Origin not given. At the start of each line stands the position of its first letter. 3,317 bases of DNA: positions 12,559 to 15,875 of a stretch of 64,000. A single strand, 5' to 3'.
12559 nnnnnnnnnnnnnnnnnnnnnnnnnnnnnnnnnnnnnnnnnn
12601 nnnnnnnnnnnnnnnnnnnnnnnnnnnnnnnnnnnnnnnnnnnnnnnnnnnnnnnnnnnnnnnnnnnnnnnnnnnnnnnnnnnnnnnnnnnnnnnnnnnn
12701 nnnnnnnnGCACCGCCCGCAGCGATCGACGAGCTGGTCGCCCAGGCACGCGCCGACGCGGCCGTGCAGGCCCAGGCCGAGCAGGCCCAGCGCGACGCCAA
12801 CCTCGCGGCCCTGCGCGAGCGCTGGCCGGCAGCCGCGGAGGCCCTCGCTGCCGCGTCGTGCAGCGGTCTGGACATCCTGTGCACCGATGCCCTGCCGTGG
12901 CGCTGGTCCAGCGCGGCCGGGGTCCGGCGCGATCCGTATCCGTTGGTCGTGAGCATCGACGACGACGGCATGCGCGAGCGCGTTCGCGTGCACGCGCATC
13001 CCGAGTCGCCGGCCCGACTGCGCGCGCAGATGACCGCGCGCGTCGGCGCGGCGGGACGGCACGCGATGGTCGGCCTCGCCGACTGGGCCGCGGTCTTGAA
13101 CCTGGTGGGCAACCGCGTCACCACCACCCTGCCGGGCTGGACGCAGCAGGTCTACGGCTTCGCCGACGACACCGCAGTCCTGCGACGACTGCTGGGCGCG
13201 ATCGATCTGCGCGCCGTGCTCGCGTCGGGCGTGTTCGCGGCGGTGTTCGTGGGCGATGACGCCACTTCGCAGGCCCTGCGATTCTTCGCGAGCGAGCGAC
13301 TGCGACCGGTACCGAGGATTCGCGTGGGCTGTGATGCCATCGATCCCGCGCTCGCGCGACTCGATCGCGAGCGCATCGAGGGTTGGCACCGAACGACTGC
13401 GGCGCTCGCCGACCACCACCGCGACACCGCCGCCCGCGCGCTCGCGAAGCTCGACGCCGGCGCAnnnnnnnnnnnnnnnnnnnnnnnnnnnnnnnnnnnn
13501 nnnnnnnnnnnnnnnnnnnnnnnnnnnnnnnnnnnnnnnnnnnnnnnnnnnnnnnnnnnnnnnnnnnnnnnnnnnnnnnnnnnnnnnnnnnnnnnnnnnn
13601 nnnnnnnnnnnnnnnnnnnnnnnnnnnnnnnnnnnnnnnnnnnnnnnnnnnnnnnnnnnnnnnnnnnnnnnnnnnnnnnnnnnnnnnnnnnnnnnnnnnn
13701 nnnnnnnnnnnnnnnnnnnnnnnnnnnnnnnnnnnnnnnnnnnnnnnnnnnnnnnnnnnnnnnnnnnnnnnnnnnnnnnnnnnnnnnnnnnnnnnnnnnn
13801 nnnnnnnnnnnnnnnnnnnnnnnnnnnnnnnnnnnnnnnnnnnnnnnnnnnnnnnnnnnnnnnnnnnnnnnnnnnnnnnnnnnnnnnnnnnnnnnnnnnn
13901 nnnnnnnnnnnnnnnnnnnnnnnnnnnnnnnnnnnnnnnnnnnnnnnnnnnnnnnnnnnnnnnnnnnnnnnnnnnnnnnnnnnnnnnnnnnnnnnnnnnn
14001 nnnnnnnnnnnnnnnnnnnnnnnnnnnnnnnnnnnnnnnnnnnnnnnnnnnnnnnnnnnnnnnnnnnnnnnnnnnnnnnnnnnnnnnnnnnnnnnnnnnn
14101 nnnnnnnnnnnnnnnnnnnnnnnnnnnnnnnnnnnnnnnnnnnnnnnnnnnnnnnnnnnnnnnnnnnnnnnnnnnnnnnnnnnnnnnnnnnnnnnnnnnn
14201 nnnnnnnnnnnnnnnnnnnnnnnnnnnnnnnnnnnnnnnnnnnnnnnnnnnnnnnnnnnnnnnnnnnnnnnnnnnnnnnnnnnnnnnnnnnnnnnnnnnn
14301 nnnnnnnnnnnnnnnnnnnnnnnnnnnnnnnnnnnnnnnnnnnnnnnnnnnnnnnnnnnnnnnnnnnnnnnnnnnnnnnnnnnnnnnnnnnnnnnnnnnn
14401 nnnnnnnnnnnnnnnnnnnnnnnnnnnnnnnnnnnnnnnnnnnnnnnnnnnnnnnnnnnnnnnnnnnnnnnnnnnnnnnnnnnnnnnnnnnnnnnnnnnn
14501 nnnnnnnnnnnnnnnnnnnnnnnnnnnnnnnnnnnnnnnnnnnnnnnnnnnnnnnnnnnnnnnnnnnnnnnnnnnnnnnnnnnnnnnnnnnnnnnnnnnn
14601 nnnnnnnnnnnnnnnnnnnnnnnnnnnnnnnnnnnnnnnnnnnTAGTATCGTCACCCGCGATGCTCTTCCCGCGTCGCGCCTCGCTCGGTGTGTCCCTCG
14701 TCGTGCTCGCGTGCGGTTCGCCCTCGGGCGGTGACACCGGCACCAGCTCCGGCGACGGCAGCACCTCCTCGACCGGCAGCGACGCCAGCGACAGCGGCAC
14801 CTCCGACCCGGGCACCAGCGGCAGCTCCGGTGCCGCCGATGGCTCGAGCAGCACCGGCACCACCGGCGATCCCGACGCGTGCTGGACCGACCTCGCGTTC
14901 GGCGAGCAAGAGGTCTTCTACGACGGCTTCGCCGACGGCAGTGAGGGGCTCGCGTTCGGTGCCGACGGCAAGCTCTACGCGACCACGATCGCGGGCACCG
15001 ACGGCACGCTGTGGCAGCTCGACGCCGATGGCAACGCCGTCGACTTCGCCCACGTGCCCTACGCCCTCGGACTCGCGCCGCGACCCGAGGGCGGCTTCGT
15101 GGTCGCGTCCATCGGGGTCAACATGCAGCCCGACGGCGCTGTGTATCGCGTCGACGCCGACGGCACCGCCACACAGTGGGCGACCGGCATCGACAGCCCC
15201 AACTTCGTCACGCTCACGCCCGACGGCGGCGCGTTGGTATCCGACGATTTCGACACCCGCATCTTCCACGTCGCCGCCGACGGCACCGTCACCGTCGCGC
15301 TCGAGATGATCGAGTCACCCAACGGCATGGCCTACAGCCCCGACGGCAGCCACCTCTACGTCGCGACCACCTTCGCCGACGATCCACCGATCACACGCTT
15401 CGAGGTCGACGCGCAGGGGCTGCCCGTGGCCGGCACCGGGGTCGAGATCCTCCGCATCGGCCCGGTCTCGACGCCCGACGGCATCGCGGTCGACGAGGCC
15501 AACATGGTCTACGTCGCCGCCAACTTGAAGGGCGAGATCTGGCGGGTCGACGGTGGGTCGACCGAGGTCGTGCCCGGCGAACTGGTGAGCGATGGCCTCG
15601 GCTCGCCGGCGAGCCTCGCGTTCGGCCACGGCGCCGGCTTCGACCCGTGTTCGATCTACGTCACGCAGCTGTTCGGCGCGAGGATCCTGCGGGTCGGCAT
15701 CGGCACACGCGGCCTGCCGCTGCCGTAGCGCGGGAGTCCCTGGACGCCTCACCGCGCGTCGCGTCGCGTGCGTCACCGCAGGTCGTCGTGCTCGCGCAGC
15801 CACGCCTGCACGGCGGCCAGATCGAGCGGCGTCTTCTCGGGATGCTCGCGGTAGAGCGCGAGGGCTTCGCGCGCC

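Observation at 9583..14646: Operon of three CgeB/GT1-like glycosyltransferase genes with no sugar-nucleotide genes: candidate uncharacterised surface-glycosylation module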

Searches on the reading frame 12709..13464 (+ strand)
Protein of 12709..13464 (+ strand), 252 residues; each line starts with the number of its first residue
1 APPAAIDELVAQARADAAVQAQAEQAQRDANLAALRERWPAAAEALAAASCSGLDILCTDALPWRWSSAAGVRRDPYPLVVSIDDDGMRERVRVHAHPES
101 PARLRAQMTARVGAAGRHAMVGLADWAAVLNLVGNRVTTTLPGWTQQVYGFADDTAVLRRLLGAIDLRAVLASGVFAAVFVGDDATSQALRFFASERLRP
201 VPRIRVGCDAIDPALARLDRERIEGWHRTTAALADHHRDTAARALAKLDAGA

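Call 108: search_solved_structures(query=A7, max_evalue=10, show_alignments=3)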
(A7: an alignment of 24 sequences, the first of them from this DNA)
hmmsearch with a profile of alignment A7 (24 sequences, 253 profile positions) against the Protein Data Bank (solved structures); distinct sequences matched with E-value up to 10: 1.
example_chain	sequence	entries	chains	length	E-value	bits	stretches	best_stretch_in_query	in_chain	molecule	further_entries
5mu5_A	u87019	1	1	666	0.15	14.6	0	148-175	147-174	Uncharacterized protein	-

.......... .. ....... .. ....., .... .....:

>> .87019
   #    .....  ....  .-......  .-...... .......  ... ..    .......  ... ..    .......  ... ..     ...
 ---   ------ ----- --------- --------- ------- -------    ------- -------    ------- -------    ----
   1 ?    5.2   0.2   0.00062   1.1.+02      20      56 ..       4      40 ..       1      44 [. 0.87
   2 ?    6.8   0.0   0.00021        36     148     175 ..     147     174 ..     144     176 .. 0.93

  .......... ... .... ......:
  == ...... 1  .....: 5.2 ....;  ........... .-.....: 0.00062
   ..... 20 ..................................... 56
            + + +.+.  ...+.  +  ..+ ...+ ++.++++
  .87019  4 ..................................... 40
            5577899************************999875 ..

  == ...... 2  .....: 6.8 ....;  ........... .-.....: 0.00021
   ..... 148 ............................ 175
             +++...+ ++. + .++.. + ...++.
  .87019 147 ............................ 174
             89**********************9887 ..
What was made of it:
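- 12784..13461 (+): GT3 residues 240-465: region weakly related to the N-terminal domain of Maf flagellin glycosyltransferases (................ motif, beta-hairpins, four-stranded alpha/beta unit, long helix). A profile of this region has a single PDB hit among 177,635 sequences, 5mu5 (Maf), at E 0.15 in two collinear stretches (call 108).
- On Maf flagellin glycosyltransferases: The region profile's only PDB hit is 5mu5 at E 0.15 (call 108).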

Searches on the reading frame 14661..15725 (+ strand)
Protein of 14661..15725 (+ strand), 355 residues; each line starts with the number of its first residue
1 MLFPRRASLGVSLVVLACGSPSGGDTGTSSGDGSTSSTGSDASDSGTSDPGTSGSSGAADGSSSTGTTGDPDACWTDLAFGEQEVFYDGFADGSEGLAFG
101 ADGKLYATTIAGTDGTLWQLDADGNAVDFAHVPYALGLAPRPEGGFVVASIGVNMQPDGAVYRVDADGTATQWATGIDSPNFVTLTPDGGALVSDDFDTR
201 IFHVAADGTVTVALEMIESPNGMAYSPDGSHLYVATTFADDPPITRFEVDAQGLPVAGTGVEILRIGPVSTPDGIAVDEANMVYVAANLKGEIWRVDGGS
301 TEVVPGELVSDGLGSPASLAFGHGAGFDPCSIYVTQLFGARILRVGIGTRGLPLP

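Call 13: search_protein_families(library=pfam, proteins=[window:14661-15725:+], max_evalue=1)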
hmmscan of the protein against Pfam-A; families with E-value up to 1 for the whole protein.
window:14661-15725:+ (355 aa): 9 families
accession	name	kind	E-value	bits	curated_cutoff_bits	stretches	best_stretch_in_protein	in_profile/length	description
PF08450.18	SGL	-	1e-20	74.9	26.3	2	200-299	116-213/246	SMP-30/Gluconolactonase/LRE-like region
PF01731.26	Arylesterase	-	6.5e-05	23.5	21.3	1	209-240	45-76/86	Arylesterase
PF20067.5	SSL_N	-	0.00013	22.2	18.9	1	93-112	22-41/46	Strictosidine synthase-like, N-terminal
PF13449.12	Phytase-like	-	0.0003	21.2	27.6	1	165-236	57-142/284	Esterase-like activity of phytase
PF01436.27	NHL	-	0.0062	17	20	0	179-195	3-19/28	NHL repeat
PF03088.22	Str_synth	-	0.012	16.1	25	1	191-237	29-76/89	Strictosidine synthase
PF07202.18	Tcp10_C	-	0.14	12.3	36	0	157-169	10-22/35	T-complex protein 10 C-terminus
PF19135.5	DUF5818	-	0.2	11.7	27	0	113-129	16-32/57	Protein of unknown function (DUF5818)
PF21827.1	New_glue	-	0.59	10.4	31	0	7-68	3-60/94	New glue protein family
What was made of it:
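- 14661..15728 (+): SGL/SMP-30-like probable lipoprotein, 355 aa, 14 nt downstream of GT3; probably co-transcribed but not a conserved partner. PF08450 at E 1e-20 (call 13).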
